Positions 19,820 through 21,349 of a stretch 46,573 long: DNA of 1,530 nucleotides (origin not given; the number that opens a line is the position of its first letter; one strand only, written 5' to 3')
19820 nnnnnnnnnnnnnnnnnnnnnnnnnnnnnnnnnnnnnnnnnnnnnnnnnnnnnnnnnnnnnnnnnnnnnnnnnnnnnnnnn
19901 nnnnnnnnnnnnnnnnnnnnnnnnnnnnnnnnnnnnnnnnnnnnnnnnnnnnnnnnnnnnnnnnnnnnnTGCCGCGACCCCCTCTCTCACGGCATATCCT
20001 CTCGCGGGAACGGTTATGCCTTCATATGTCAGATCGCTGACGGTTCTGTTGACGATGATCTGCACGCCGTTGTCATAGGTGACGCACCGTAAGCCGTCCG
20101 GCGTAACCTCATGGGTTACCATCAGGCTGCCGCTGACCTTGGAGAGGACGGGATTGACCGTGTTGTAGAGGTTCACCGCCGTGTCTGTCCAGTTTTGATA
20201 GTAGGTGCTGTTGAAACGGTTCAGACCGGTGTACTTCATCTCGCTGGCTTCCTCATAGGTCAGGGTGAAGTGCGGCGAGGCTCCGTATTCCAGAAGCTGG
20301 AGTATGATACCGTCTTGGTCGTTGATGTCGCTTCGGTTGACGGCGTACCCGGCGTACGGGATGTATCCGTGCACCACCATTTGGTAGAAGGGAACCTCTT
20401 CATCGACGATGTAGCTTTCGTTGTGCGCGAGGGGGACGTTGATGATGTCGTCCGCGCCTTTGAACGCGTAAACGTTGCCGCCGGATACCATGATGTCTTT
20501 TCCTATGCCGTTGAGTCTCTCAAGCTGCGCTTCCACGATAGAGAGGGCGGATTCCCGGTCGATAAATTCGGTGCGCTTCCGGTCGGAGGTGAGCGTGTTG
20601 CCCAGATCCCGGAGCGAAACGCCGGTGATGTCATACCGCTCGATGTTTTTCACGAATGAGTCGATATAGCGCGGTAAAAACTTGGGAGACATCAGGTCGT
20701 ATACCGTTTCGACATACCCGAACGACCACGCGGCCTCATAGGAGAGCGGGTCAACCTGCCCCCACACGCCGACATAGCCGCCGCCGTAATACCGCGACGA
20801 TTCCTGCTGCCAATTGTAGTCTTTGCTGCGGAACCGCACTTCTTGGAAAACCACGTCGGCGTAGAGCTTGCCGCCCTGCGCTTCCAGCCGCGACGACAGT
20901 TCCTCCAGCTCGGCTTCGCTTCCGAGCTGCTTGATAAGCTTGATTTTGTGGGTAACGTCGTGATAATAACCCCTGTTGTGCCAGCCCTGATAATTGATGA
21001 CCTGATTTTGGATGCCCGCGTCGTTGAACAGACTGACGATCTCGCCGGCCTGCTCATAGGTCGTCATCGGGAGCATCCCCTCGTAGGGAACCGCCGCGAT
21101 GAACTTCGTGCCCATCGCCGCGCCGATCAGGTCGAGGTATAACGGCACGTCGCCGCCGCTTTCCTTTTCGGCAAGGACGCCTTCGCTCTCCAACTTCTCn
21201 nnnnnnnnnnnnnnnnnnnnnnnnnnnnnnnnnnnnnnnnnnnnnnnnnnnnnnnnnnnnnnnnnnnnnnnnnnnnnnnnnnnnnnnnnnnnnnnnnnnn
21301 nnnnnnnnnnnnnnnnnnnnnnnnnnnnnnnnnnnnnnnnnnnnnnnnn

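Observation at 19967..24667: Tightly packed core trio (NHL propeller, YIP1, 862-aa anchored protein) of unknown function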

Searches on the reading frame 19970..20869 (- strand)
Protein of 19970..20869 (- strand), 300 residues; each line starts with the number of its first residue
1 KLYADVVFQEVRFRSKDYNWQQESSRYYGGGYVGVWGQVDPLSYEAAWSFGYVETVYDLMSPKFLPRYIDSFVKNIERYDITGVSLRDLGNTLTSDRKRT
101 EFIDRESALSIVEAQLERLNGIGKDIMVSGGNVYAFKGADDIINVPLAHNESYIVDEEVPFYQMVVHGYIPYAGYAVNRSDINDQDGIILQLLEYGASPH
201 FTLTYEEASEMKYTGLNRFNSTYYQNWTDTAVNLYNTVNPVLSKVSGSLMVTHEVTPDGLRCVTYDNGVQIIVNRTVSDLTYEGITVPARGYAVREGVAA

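Call 30: search_solved_structures(query=A2, max_evalue=10, show_alignments=4)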
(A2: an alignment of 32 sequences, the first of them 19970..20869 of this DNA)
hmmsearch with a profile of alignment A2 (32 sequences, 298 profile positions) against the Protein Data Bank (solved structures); distinct sequences matched with E-value up to 10: 20.
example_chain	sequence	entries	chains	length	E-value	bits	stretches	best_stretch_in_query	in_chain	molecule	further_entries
6jpr_B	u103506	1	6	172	0.076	15.3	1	73-144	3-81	Phycocyanin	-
6xwk_BBB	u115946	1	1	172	0.27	13.5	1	73-140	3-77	Phycocyanin beta subunit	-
8urb_B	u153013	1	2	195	0.34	13.2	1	150-200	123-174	nsp8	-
3g3s_A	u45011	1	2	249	0.38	13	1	210-280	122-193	GCN5-related N-acetyltransferase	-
2bv8_B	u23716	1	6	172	0.51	12.6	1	73-140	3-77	C-PHYCOCYANIN BETA SUBUNIT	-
1gh0_B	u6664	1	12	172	0.62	12.3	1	73-140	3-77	C-PHYCOCYANIN BETA SUBUNIT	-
8g6r_B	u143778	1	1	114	0.62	12.3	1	150-200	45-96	nsp8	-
2uum_X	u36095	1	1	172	0.63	12.3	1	73-140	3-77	C-PHYCOCYANIN BETA CHAIN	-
22vh_D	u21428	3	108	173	0.63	12.3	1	74-140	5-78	C-phycocyanin beta subunit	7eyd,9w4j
2uum_B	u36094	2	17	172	0.64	12.3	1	73-140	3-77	C-PHYCOCYANIN BETA CHAIN | Phycocyanin beta chain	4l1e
9w7k_C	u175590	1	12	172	0.67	12.2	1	75-140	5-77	C-phycocyanin beta subunit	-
7efv_B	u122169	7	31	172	0.7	12.2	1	73-140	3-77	C-phycocyanin beta chain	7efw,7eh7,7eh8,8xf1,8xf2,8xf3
2uul_D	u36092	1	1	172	0.72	12.1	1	73-140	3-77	C-PHYCOCYANIN BETA CHAIN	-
1soy_A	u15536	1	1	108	0.95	11.7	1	231-280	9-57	CyaY protein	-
1ew4_A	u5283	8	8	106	1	11.6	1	232-280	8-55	CYAY PROTEIN | Protein cyaY | Iron-sulfur cluster assembly protein CyaY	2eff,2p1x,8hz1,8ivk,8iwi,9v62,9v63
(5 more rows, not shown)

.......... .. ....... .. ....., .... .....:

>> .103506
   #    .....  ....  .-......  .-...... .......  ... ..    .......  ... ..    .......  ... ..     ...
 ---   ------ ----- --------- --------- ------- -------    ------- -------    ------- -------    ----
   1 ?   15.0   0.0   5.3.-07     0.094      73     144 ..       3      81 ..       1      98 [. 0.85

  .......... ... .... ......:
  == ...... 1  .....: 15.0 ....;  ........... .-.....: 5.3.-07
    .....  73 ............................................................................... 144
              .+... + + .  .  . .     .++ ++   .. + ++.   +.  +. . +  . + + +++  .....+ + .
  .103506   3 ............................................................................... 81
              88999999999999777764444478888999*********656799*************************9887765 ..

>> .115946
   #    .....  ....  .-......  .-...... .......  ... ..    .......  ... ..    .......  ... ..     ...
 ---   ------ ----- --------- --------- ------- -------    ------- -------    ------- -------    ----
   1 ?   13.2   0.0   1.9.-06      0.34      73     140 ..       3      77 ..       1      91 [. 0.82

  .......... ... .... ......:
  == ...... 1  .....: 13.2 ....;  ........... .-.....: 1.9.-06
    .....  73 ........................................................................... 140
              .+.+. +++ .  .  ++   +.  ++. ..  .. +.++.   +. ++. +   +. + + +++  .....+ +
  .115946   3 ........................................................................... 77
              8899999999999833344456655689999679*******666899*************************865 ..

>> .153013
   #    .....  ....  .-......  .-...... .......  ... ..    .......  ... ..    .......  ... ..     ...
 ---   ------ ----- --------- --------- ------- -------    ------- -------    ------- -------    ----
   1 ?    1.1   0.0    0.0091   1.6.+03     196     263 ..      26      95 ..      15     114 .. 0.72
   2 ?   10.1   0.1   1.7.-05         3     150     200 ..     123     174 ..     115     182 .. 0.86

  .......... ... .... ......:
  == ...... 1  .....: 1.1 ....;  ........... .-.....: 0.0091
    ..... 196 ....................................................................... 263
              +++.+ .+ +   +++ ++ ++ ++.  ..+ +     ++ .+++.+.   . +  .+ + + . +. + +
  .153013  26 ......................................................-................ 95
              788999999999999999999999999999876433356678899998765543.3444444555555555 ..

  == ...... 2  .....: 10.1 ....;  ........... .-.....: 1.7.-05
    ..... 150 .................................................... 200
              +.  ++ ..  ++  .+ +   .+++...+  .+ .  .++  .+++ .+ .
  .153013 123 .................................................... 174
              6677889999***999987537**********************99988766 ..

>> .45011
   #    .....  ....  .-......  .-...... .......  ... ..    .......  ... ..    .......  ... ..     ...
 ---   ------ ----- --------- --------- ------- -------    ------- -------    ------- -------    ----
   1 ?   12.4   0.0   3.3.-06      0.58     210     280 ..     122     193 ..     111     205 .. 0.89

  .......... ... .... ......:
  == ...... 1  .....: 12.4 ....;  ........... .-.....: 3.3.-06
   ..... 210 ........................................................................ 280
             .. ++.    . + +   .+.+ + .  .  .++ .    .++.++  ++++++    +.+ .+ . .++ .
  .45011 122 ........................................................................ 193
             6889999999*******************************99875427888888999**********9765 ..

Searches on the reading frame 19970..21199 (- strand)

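Call 32: search_protein_families(library=pfam, proteins=[window:19970-21199:-], max_evalue=10)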
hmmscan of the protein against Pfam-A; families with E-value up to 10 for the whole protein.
window:19970-21199:- (410 aa): 3 families
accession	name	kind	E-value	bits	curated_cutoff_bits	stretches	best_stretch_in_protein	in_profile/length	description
PF18952.6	DUF5696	-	4.6e-121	405.7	25.6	1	1-402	220-612/612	Family of unknown function (DUF5696)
PF23808.1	DUF7181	-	0.11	13.1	27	1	179-251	77-152/153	Domain of unknown function (DUF7181)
PF14412.12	AHH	-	0.21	12.1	22.3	1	62-100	59-97/111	A nuclease family of the HNH/ENDO VII superfamily with conserved AHH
